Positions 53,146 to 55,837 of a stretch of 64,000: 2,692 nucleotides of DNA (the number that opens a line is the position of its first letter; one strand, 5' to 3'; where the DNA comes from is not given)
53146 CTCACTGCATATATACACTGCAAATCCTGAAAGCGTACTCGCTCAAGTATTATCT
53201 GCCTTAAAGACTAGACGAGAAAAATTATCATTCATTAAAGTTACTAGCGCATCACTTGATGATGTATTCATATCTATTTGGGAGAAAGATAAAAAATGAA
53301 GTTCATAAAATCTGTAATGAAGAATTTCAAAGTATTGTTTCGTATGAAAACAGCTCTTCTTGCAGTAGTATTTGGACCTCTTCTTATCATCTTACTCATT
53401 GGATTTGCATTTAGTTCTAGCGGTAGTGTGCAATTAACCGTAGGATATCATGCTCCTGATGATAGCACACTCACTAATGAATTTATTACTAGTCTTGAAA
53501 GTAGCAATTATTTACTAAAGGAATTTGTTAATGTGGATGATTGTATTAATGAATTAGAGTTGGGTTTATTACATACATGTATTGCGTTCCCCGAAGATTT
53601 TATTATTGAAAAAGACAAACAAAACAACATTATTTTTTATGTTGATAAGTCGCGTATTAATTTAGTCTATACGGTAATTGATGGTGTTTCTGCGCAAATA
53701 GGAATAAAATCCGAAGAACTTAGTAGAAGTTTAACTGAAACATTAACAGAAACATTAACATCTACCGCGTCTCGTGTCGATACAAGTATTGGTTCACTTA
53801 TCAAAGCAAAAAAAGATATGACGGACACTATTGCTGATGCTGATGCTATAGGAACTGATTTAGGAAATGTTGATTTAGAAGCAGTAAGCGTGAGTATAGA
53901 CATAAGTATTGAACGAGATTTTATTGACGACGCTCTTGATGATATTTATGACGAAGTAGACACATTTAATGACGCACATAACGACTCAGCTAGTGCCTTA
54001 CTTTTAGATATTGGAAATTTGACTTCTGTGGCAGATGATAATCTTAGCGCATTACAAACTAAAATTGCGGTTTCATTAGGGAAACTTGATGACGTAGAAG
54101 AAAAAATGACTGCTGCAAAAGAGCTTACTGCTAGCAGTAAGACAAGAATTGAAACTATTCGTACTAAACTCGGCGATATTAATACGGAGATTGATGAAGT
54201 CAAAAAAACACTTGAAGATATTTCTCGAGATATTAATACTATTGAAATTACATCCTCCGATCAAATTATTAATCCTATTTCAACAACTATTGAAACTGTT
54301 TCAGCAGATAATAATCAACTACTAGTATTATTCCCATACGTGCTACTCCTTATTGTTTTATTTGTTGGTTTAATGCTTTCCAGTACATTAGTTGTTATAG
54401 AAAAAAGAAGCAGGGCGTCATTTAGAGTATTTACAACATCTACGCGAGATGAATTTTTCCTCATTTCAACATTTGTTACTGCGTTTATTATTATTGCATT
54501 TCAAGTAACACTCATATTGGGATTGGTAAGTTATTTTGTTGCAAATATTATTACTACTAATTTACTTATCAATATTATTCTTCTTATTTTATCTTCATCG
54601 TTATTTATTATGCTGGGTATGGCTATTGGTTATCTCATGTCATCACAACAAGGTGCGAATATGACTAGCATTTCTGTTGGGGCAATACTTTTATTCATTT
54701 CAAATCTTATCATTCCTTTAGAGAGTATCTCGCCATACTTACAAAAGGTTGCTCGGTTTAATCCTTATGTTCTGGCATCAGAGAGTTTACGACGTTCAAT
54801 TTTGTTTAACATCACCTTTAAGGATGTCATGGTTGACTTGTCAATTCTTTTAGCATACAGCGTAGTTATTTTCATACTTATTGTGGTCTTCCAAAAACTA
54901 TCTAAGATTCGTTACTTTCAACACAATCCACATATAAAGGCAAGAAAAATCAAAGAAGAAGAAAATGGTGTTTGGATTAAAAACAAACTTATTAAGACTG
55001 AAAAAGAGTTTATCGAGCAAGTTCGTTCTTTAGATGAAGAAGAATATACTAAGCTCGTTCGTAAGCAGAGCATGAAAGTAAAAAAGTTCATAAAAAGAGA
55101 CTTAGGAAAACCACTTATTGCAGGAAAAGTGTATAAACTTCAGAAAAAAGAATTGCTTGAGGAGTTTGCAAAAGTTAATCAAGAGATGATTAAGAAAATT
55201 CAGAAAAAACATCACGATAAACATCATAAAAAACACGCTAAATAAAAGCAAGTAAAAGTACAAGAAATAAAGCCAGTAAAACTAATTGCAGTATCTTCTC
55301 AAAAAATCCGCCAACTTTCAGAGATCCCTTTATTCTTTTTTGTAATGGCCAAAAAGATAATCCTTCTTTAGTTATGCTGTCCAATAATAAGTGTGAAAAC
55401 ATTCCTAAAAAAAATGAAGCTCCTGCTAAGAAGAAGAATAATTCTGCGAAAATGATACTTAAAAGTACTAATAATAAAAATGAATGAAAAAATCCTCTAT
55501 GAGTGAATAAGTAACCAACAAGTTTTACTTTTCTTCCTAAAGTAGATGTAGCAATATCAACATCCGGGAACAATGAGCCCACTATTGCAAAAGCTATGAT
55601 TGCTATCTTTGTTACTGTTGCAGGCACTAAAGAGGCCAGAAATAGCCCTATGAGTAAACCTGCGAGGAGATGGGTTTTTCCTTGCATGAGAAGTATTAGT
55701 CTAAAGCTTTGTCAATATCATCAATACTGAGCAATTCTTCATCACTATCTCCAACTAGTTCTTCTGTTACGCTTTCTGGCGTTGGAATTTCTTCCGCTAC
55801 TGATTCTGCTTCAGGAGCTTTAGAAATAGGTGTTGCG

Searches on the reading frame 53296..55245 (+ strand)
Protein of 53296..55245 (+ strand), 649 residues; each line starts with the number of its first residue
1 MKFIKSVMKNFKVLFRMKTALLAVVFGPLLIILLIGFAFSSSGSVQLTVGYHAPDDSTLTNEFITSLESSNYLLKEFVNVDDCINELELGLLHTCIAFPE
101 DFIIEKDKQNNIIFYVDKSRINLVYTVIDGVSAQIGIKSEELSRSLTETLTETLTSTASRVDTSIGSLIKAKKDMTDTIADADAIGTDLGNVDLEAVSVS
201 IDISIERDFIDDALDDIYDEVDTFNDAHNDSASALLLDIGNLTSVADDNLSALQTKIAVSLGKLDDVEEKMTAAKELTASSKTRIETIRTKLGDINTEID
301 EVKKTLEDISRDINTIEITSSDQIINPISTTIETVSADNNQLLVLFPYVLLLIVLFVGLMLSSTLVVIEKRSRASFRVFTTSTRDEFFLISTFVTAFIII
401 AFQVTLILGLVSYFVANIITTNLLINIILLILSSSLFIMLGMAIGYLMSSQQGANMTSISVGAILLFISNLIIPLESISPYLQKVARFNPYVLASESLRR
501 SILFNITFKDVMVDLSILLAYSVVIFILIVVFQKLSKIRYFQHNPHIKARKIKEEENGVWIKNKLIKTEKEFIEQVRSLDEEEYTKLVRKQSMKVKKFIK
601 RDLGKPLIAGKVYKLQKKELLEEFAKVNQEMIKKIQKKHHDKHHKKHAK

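Call 63: search_protein_families(library=pfam, proteins=[window:53296-55245:+], max_evalue=0.01)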
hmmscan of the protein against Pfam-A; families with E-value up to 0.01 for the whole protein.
window:53296-55245:+ (649 aa): 2 families
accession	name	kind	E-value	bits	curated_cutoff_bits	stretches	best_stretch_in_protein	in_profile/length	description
PF12698.13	ABC2_membrane_3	-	2.2e-26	93.2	31.6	2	145-530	43-346/347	ABC-2 family transporter protein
PF01061.29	ABC2_membrane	-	2.9e-12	47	26.9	1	340-501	45-209/211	ABC-2 type transporter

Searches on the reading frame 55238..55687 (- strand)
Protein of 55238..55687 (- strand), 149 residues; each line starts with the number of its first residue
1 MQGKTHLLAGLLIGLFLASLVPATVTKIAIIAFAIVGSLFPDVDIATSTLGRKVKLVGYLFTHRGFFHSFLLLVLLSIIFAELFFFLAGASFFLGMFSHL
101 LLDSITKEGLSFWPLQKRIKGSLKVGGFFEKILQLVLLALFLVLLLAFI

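Call 63: search_protein_families(library=pfam, proteins=[window:55238-55687:-], max_evalue=0.01)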
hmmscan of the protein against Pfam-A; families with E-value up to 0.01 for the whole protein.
window:55238-55687:- (149 aa): 3 families
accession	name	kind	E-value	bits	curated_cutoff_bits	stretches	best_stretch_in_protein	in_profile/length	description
PF04307.19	YdjM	-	6.6e-28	97.8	29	1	1-138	1-143/176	YdjM inner membrane protein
PF00882.24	Zn_dep_PLPC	-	0.0016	18.8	26.8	1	31-106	26-96/167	Zinc dependent phospholipase C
PF13803.12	DUF4184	-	0.008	16.4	25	1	87-148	106-167/229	Domain of unknown function (DUF4184)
